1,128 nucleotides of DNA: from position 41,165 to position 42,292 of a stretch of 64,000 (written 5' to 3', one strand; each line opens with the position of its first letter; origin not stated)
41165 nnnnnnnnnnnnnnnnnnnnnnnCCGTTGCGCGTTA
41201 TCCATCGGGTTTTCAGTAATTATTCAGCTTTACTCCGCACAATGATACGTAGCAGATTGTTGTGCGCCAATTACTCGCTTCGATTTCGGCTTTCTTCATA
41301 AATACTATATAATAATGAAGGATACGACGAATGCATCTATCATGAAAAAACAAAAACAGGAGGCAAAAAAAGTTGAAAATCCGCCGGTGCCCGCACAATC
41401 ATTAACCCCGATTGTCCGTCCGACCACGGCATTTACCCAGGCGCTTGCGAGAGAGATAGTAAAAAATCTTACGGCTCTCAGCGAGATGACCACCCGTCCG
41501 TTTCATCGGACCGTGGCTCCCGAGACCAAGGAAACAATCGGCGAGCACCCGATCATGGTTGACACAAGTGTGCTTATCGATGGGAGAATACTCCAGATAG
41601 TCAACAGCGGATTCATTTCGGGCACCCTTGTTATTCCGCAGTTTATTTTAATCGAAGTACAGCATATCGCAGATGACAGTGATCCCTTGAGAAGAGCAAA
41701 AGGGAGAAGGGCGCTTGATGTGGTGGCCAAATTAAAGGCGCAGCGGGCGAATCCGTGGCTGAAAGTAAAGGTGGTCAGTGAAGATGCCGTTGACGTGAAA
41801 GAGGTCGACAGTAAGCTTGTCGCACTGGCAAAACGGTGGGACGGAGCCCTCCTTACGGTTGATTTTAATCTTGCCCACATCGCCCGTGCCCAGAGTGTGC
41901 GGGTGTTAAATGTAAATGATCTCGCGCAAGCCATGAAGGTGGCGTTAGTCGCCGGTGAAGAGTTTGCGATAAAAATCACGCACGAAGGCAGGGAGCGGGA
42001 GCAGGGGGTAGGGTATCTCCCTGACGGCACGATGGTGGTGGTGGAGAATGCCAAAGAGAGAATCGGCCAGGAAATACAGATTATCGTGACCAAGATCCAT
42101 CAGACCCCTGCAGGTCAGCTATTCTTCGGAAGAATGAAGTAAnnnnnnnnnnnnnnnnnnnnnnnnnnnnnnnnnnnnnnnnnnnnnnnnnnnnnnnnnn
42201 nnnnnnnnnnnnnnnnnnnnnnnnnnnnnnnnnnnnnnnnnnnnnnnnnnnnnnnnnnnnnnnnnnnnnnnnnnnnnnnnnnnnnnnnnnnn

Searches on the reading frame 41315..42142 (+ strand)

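Call 36: search_protein_families(library=pfam, proteins=[window:41315-42142:+], max_evalue=0.1)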
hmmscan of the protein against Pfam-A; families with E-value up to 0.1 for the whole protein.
window:41315-42142:+ (275 aa): 3 families
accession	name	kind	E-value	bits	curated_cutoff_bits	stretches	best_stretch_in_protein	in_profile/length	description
PF01938.26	TRAM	-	8.8e-08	32.3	21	1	214-263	5-53/61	TRAM domain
PF01850.27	PIN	-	5.5e-07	30.7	23.6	1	80-191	1-119/120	PIN domain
PF13638.12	PIN_4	-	0.0055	17.4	21.9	1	81-198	2-129/132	PIN domain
